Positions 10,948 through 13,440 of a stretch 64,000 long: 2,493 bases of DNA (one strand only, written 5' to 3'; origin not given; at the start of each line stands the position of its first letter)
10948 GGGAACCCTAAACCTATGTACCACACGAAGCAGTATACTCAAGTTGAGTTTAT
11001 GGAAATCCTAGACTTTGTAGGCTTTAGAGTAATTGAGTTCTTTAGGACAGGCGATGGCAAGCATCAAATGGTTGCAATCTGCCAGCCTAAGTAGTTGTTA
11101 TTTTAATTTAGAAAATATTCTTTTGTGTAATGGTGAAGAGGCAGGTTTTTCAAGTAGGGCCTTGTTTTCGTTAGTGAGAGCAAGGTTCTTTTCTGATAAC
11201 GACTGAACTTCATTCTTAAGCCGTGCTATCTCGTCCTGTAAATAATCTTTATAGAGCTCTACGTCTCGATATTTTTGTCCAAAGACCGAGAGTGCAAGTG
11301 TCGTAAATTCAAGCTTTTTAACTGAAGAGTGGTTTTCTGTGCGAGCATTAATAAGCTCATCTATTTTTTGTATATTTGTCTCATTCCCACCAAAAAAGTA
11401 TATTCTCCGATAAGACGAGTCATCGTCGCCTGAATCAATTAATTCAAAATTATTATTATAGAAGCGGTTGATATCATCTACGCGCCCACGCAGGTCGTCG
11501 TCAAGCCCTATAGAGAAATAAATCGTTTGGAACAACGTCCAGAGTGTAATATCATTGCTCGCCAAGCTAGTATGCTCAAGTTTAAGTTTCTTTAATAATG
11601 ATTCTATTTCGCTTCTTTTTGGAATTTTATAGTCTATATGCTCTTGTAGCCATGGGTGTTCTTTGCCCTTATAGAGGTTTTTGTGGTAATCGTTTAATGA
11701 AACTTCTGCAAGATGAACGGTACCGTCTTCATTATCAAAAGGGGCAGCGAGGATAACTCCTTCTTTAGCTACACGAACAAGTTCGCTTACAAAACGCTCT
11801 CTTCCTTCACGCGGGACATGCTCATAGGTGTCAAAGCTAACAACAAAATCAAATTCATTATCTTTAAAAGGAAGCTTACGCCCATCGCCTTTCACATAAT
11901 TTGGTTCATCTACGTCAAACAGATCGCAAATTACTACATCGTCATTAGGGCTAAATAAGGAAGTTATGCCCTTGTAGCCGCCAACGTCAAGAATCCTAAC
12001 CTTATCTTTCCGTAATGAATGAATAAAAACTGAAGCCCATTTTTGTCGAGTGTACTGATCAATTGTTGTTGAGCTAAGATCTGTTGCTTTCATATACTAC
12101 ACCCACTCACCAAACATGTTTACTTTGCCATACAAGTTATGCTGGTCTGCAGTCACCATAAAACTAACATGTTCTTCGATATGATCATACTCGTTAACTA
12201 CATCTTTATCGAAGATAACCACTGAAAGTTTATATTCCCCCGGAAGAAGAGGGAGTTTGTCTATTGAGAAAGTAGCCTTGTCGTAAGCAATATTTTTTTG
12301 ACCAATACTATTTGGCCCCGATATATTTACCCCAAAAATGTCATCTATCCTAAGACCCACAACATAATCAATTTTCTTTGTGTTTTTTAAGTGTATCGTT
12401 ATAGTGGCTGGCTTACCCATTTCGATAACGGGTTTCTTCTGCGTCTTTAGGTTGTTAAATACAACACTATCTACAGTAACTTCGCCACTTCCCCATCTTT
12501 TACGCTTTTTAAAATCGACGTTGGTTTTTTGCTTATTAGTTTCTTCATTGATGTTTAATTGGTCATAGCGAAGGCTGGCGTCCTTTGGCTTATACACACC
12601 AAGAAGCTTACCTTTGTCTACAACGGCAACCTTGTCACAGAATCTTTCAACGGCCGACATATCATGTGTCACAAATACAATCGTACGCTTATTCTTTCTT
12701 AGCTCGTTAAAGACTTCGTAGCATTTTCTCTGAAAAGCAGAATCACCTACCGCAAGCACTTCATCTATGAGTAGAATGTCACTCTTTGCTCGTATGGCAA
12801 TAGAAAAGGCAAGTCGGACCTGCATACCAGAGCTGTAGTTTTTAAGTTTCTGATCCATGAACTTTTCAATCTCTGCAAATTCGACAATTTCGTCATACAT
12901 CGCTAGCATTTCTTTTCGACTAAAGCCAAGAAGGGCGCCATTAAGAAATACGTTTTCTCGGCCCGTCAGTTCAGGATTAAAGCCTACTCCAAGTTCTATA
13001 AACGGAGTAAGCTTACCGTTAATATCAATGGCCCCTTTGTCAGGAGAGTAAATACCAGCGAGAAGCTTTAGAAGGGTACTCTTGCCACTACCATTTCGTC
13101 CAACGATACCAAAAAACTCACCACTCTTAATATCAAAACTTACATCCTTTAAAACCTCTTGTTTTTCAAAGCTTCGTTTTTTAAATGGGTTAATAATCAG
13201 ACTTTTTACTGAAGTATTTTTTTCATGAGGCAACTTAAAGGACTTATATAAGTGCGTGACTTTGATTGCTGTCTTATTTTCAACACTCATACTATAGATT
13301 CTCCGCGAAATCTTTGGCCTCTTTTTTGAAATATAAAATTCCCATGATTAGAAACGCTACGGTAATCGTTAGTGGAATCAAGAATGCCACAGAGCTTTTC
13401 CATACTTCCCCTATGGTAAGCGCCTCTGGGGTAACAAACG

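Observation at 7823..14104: ABC-transporter-dependent glycan pathway resembling the E. coli O8/O9a paradigm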

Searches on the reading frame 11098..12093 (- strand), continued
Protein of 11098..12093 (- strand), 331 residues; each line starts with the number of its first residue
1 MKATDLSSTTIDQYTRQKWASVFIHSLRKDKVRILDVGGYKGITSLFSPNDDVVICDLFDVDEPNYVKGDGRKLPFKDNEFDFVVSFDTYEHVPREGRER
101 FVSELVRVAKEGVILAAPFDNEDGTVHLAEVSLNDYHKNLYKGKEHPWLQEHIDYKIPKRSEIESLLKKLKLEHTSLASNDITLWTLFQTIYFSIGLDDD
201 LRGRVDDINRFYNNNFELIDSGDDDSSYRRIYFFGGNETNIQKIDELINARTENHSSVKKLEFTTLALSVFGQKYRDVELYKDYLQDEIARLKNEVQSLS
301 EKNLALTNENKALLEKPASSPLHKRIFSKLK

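Call 79: find_related_loci(query=A1, collection=metagenome_contigs, flank=6000)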
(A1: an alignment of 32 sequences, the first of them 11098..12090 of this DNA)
Query A1 (330 aa) in metagenome_contigs; peptide patterns used: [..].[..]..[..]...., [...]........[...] (x = any residue, [..] = any of these).
154 stretches matched a pattern; 89 encode a relative of the query (tblastn E <= 1e-3); the best 80 are kept; 80 distinct loci.
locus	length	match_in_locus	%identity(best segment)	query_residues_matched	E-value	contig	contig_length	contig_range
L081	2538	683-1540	46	4-288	5e-80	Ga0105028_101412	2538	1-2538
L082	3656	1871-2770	44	11-297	8e-71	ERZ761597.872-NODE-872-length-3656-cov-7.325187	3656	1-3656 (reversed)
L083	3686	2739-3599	40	5-281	2e-59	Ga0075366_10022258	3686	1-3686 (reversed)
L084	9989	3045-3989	38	3-308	2e-59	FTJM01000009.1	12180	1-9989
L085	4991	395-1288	39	11-300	3e-58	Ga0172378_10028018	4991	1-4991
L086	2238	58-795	41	3-246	1e-57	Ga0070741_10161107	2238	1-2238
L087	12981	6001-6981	38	11-325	6e-57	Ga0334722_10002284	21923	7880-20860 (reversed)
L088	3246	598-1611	35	11-316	3e-56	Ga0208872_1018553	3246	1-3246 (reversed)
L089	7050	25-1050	36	2-329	1e-55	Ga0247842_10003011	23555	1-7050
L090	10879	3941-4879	36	11-312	9e-56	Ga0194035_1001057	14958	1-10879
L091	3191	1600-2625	36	2-329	9e-54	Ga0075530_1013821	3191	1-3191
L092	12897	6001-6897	38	9-298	1e-53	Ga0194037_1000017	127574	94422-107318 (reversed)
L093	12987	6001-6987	34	4-329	2e-53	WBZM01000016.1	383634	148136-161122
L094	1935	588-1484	38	11-301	2e-54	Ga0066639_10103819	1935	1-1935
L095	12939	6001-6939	37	11-325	8e-55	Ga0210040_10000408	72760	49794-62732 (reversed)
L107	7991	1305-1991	39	9-236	7e-43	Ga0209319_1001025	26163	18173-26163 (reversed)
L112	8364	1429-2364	32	11-315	2e-42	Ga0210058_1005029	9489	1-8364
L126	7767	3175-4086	33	1-314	6e-38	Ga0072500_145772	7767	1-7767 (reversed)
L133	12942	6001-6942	33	11-308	1e-35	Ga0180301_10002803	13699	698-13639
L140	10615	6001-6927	30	11-315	6e-32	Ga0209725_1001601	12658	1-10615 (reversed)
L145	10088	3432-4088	33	10-230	4e-30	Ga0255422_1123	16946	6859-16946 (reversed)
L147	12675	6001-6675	34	7-229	2e-28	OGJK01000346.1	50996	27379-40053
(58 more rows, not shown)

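Call 81: search_protein_families(library=pfam, proteins=[L147:5977-9240:+, L112:1351-5931:+, L126:3148-6882:+, L085:353-3175:+, L107:1149-4346:+, L133:5929-9591:+, L140:5953-8910:+, L145:3396-5723:+], max_evalue=0.0001)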
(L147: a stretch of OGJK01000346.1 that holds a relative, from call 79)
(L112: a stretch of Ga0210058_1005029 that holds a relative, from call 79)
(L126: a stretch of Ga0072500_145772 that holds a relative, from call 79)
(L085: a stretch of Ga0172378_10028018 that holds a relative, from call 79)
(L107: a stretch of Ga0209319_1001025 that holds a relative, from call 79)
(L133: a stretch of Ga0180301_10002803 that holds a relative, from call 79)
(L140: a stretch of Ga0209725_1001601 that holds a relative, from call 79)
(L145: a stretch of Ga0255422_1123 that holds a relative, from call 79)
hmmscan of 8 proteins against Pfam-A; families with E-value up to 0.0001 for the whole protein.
L147:5977-9240:+ (1088 aa): 5 families
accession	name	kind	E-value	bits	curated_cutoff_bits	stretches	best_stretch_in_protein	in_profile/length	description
PF00535.33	Glycos_transf_2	-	5.4e-43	147.3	23.3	2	558-716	1-164/168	Glycosyl transferase family 2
PF13641.12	Glyco_tranf_2_3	-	1.5e-20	74.6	27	2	815-1037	3-214/230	Glycosyltransferase like family 2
PF08241.18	Methyltransf_11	-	1.6e-07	32.3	21.2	1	65-116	27-86/95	Methyltransferase domain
PF13649.12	Methyltransf_25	-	7.4e-05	23.8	27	0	72-116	48-92/97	Methyltransferase domain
PF13632.12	Glyco_trans_2_3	-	8.6e-05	22.9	27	0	981-1039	72-126/198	Glycosyl transferase family group 2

L112:1351-5931:+ (1527 aa): 4 families
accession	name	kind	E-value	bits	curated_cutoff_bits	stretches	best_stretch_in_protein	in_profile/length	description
PF14307.12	Glyco_tran_WbsX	-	4.1e-120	401.9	25.1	1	732-1073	2-349/350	Glycosyltransferase WbsX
PF05045.17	RgpF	-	9.1e-44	150.4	25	1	465-692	267-498/503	Rhamnan synthesis protein F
PF08241.18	Methyltransf_11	-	9.6e-08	33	21.2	1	83-134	45-94/95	Methyltransferase domain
PF13649.12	Methyltransf_25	-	4.6e-05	24.5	27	0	83-129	49-95/97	Methyltransferase domain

L126:3148-6882:+ (1245 aa): 8 families
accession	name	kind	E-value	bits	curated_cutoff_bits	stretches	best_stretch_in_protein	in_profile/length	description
PF00535.33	Glycos_transf_2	-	1.8e-55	187.8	23.3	2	714-874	1-167/168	Glycosyl transferase family 2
PF13641.12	Glyco_tranf_2_3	-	2.8e-22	80.3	27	2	968-1192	1-212/230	Glycosyltransferase like family 2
PF10111.15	Glyco_tranf_2_2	-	1.6e-18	67.6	27.3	2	714-909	1-216/276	Glycosyltransferase like family 2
PF08241.18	Methyltransf_11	-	7.9e-08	33.3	21.2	1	48-126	1-88/95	Methyltransferase domain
PF13649.12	Methyltransf_25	-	4.2e-07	31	27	1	48-126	2-94/97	Methyltransferase domain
PF06818.20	Fez1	-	1.2e-06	29.6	34.4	0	334-472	24-155/199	Fez1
PF13632.12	Glyco_trans_2_3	-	1.5e-05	25.4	27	0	1053-1192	2-124/198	Glycosyl transferase family group 2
PF13489.12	Methyltransf_23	-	2.3e-05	24.6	27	1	43-127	22-110/164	Methyltransferase domain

L085:353-3175:+ (941 aa): 6 families
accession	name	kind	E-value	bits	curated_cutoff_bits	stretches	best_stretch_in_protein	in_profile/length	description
PF00535.33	Glycos_transf_2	-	2.1e-44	151.8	23.3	2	415-574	1-167/168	Glycosyl transferase family 2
PF10111.15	Glyco_tranf_2_2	-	3e-19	70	27.3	2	672-890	1-216/276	Glycosyltransferase like family 2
PF13641.12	Glyco_tranf_2_3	-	3.2e-19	70.3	27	2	669-891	1-213/230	Glycosyltransferase like family 2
PF13632.12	Glyco_trans_2_3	-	1e-10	42.2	27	1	755-890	3-124/198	Glycosyl transferase family group 2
PF08241.18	Methyltransf_11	-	6.5e-07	30.3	21.2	1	72-122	44-92/95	Methyltransferase domain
PF13649.12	Methyltransf_25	-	6.3e-05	24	27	0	73-118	49-94/97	Methyltransferase domain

L107:1149-4346:+ (1066 aa): 11 families
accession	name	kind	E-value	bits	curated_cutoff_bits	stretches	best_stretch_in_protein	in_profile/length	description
PF00535.33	Glycos_transf_2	-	5.5e-34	118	23.3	1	441-611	1-167/168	Glycosyl transferase family 2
PF13692.12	Glyco_trans_1_4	-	3e-26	92.8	27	1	895-1033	2-142/142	Glycosyl transferases group 1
PF00534.26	Glycos_transf_1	-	4e-15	56.2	26.4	1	886-1046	7-171/172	Glycosyl transferases group 1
PF10111.15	Glyco_tranf_2_2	-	1.4e-13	51.5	27.3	1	441-637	1-204/276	Glycosyltransferase like family 2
PF13641.12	Glyco_tranf_2_3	-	1.7e-12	48.3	27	1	440-652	3-214/230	Glycosyltransferase like family 2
PF08241.18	Methyltransf_11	-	6.9e-08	33.5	21.2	1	111-161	45-93/95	Methyltransferase domain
PF13712.12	Glyco_tranf_2_5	-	1.6e-06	28.5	27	1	506-641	44-179/210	Glycosyltransferase like family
PF13649.12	Methyltransf_25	-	1.2e-05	26.3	27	1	111-158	49-96/97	Methyltransferase domain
PF13506.12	Glyco_transf_21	-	1.9e-05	24.6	21.7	1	508-644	23-149/174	Glycosyl transferase family 21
PF13524.12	Glyco_trans_1_2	-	3e-05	24.4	25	0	925-1054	10-135/144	Glycosyl transferase-like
PF13632.12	Glyco_trans_2_3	-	4.4e-05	23.8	27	1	519-648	2-120/198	Glycosyl transferase family group 2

L133:5929-9591:+ (1221 aa): 9 families
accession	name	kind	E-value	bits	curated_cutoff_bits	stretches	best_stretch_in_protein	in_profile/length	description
PF00535.33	Glycos_transf_2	-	1.4e-54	184.9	23.3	2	690-849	1-166/168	Glycosyl transferase family 2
PF13641.12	Glyco_tranf_2_3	-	2.8e-24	86.8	27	2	944-1169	1-213/230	Glycosyltransferase like family 2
PF10111.15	Glyco_tranf_2_2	-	6.8e-19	68.8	27.3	2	690-887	1-218/276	Glycosyltransferase like family 2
PF08241.18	Methyltransf_11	-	1.9e-09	38.5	21.2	1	51-129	1-88/95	Methyltransferase domain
PF13649.12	Methyltransf_25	-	1e-08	36.2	27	1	50-129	1-94/97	Methyltransferase domain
PF13489.12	Methyltransf_23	-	4.5e-07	30.2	27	1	46-130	22-110/164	Methyltransferase domain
PF13632.12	Glyco_trans_2_3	-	3.1e-05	24.3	27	0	1115-1176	73-130/198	Glycosyl transferase family group 2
PF08242.18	Methyltransf_12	-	6.2e-05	24.1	30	0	51-127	1-91/98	Methyltransferase domain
PF13712.12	Glyco_tranf_2_5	-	8.5e-05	22.8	27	0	977-1186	3-207/210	Glycosyltransferase like family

L140:5953-8910:+ (986 aa): 3 families
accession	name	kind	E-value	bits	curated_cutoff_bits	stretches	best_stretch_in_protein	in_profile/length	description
PF00535.33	Glycos_transf_2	-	1.2e-10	42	23.3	1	581-713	1-139/168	Glycosyl transferase family 2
PF08241.18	Methyltransf_11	-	3e-06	28.2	21.2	0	45-120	2-86/95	Methyltransferase domain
PF13649.12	Methyltransf_25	-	1.4e-05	26.1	27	0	76-120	48-92/97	Methyltransferase domain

L145:3396-5723:+ (776 aa): 3 families
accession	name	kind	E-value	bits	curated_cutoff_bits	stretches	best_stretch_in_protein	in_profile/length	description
PF00534.26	Glycos_transf_1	-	3e-09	37.1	26.4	1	618-748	33-171/172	Glycosyl transferases group 1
PF13692.12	Glyco_trans_1_4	-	6.6e-08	33.4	27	1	620-735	26-142/142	Glycosyl transferases group 1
PF08241.18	Methyltransf_11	-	2.8e-05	25.1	21.2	1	70-114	47-89/95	Methyltransferase domain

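Call 100: search_protein_representatives(alignment_id=A1)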
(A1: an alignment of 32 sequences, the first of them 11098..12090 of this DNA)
Query: 32 sequences, 336 profile positions. Proteins with E-value up to 0.001 (for the whole library): 14388; up to 1e-10: 2930; up to 1e-30: 1229. The best 150 are listed.
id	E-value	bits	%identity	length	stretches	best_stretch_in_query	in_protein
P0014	5.5e-129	446.8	-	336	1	4-331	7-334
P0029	2.6e-116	405.1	-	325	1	3-310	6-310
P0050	1.2e-112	393.1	-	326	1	3-331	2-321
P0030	2.8e-112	391.8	-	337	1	4-333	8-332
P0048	1.8e-110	385.9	-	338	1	4-333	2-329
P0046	7.3e-110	383.9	-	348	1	4-334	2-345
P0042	4.7e-108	378.0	-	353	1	5-333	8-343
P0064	9.6e-102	357.2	-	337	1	4-329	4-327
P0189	2.5e-101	355.8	-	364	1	5-334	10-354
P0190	2.9e-101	355.6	-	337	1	1-332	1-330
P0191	3.7e-101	355.3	-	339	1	6-333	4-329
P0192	4.4e-101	355.0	-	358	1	3-326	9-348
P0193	4.8e-101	354.9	-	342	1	4-332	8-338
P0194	3.9e-100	351.9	-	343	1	5-334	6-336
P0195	8.3e-100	350.8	-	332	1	7-332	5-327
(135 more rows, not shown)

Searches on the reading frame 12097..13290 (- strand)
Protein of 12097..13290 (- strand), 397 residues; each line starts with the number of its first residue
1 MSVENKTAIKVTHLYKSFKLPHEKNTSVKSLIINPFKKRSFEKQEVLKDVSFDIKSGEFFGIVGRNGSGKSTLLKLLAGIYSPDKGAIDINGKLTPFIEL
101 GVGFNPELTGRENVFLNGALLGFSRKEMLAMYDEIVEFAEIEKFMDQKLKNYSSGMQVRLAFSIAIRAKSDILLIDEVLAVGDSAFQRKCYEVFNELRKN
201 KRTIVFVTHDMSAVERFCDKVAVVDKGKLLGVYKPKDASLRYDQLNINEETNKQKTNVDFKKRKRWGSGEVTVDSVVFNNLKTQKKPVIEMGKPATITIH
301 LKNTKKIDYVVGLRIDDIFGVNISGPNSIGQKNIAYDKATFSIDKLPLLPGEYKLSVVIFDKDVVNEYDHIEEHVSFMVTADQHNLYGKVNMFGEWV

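Call 3: search_protein_families(library=pfam, proteins=[window:12097-13290:-], max_evalue=0.01)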
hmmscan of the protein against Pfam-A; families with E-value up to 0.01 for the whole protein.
window:12097-13290:- (397 aa): 8 families
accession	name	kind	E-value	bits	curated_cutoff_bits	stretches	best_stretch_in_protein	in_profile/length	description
PF00005.33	ABC_tran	-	1.3e-23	84.6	25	1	47-178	1-135/137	ABC transporter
PF14524.12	Wzt_C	-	7.7e-16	58.8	30.4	1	263-388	2-139/143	Wzt C-terminal domain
PF13304.12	AAA_21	-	8e-11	43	27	1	59-105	1-47/304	AAA domain, putative AbiEii toxin, Type IV TA system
PF02463.25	SMC_N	-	5.2e-05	23.2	40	0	28-74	2-41/220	RecF/RecN/SMC N terminal domain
PF13476.12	AAA_23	-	0.0002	22.5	27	1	39-77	8-39/201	AAA domain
PF13555.12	AAA_29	-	0.00084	19.5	27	1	50-77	15-42/61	P-loop containing region of AAA domain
PF13175.12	AAA_15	-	0.0011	19.1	32.1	1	47-217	14-125/374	AAA ATPase domain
PF00308.24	Bac_DnaA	-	0.0096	16.6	23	0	135-208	66-137/162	Bacterial DnaA ATPAse domain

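Call 5: search_protein_families(library=ncbifam, proteins=[window:12097-13290:-], max_evalue=0.01)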
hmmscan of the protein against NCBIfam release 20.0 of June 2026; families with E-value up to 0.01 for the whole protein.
window:12097-13290:- (397 aa): 191 families (the best 25 are shown)
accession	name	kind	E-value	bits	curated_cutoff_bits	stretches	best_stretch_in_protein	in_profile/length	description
NF010065.0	PRK13545.1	equivalog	1.1e-57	195.9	538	1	9-245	5-237/549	teichoic acids export protein ATP-binding subunit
NF010066.0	PRK13546.1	equivalog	1.4e-53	182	320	1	8-257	4-248/264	teichoic acids export ABC transporter ATP-binding subunit TagH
NF050108.1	galactan_ABC_ATP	equivalog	1.8e-50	171.4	400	1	44-229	42-227/244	galactan export ABC transporter ATP-binding subunit Wzt/RfbE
TIGR01188.1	drrA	subfamily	3.3e-37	128.4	312.45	2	106-250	79-223/302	daunorubicin resistance ABC transporter, ATP-binding protein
NF010060.0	PRK13537.1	equivalog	1.9e-32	112.4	521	1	24-236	9-231/314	nodulation factor ABC transporter ATP-binding protein NodI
NF010059.0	PRK13536.1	equivalog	5.1e-32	111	549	1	27-236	38-259/342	nodulation factor ABC transporter ATP-binding protein NodI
TIGR04520.1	ECF_ATPase_1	equivalog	2.2e-31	109.3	315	2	42-93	13-64/269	energy-coupling factor transporter ATPase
TIGR04521.1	ECF_ATPase_2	equivalog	3.6e-31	108.3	330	2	118-246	110-240/279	energy-coupling factor transporter ATPase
TIGR01288.1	nodI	equivalog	6.1e-30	104.3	424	1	38-235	11-219/303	nodulation factor ABC transporter ATP-binding protein NodI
NF000355.4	ribo_prot_ABC_F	equivalog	2.8e-27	95.7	380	1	38-262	9-222/499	ribosomal protection-like ABC-F family protein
NF010068.0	PRK13548.1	equivalog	9.7e-27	93.7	261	2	40-93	14-67/261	heme ABC transporter ATP-binding protein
NF006987.0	PRK09452.1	equivalog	1.3e-26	93.2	482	1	28-237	14-234/378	spermidine/putrescine ABC transporter ATP-binding protein PotA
TIGR01186.1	proV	subfamily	2.1e-26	92.9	326.6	1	46-237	8-216/363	betaine/proline/choline family ABC transporter ATP-binding protein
NF010156.0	PRK13635.1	equivalog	2.8e-26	92.3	392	2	42-93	18-69/279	energy-coupling factor ABC transporter ATP-binding protein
NF007739.0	PRK10419.1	subfamily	5.8e-26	91.6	354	2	120-230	119-231/268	nickel ABC transporter ATP-binding protein NikE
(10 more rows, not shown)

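Call 10: search_solved_structures(query=window:12097-13290:-, max_evalue=0.001, show_alignments=0)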
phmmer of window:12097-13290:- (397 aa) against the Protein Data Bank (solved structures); distinct sequences matched with E-value up to 0.001: 554 (the best 60 are shown).
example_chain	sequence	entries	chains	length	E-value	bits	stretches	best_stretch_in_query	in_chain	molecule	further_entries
8dku_A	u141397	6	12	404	3.2e-64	220.8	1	9-367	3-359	ABC transporter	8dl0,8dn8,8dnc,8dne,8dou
7k2t_A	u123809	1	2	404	7.6e-64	219.5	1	9-367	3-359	ABC transporter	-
6amx_A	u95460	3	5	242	2.2e-60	208.2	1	13-248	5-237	ABC transporter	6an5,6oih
6m96_A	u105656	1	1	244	3.9e-60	207.3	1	9-248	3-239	ABC transporter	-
7dd0_A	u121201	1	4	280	1.5e-52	182.4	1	13-243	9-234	Teichoic acids export ATP-binding protein TagH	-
6jbh_A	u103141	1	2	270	7.9e-51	176.7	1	29-246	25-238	TarH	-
9cfl_B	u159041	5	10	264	1.9e-47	165.6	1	9-256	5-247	Teichoic acids export ATP-binding protein TagH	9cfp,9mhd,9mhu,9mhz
9qfx_C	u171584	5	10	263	3.6e-43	151.5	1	45-229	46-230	ABC transporter ATP-binding protein | Probable o-antigen/lipopolysaccharide transport ATP-binding protein ABC transporter RfbE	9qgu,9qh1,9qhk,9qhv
9qhw_C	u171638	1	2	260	3.6e-43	151.5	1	45-229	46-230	ABC transporter ATP-binding protein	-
9qhj_C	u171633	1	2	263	9.2e-43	150.2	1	45-229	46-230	Probable o-antigen/lipopolysaccharide transport ATP-binding protein ABC transporter RfbE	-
9qhx_C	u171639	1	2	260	9.3e-43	150.1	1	45-229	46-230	ABC transporter ATP-binding protein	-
8tsi_A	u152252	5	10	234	7.6e-36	127.4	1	44-242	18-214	ABC transporter ATP-binding protein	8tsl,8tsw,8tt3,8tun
8tsh_A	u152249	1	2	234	2e-35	126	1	44-242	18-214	ABC transporter ATP-binding protein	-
7w01_A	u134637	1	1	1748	4.9e-31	111.6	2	44-229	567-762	Phospholipid-transporting ATPase ABCA3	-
7w02_A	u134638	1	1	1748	3.3e-30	108.8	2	44-229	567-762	Phospholipid-transporting ATPase ABCA3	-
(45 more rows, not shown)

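Call 15: find_encoding_contigs(protein=window:12097-13290:-, flank=10000, max_places=6)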
Protein window:12097-13290:- (397 aa): 1 contig read that carries it; 1 place shown.
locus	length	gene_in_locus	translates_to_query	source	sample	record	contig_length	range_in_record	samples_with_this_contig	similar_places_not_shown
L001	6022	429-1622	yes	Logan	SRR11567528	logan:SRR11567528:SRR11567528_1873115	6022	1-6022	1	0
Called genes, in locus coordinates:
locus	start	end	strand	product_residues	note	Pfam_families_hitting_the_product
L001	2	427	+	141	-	?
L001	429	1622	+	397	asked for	PF00005:ABC_tran, PF13304:AAA_21 (weak), PF14524:Wzt_C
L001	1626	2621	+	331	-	PF08241:Methyltransf_11, PF13649:Methyltransf_25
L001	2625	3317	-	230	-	PF13489:Methyltransf_23 (weak)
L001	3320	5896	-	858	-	PF16994:Glyco_trans_4_5, PF00534:Glycos_transf_1, PF13692:Glyco_trans_1_4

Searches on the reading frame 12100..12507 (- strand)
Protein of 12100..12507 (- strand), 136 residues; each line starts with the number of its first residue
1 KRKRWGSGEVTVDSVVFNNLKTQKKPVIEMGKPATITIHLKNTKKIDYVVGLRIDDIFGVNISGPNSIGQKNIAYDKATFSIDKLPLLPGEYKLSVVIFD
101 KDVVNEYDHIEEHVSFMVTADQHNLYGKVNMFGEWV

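Call 11: search_solved_structures(query=window:12100-12507:-, max_evalue=10, show_alignments=3)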
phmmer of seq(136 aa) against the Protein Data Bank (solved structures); distinct sequences matched with E-value up to 10: 6.
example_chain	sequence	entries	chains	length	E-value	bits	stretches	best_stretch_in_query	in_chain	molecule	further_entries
8dky_A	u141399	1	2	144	0.071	16.2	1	46-106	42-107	ABC transporter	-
6o14_A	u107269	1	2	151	0.075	16.1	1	46-106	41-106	ABC transporter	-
7k2t_A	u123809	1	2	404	0.19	14.8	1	46-106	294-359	ABC transporter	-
8dku_A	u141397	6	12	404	0.19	14.8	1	46-106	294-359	ABC transporter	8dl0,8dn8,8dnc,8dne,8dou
2bp3_A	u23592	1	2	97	0.81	12.7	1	60-98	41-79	FILAMIN A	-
2aav_A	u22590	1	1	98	0.82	12.7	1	60-98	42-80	Filamin A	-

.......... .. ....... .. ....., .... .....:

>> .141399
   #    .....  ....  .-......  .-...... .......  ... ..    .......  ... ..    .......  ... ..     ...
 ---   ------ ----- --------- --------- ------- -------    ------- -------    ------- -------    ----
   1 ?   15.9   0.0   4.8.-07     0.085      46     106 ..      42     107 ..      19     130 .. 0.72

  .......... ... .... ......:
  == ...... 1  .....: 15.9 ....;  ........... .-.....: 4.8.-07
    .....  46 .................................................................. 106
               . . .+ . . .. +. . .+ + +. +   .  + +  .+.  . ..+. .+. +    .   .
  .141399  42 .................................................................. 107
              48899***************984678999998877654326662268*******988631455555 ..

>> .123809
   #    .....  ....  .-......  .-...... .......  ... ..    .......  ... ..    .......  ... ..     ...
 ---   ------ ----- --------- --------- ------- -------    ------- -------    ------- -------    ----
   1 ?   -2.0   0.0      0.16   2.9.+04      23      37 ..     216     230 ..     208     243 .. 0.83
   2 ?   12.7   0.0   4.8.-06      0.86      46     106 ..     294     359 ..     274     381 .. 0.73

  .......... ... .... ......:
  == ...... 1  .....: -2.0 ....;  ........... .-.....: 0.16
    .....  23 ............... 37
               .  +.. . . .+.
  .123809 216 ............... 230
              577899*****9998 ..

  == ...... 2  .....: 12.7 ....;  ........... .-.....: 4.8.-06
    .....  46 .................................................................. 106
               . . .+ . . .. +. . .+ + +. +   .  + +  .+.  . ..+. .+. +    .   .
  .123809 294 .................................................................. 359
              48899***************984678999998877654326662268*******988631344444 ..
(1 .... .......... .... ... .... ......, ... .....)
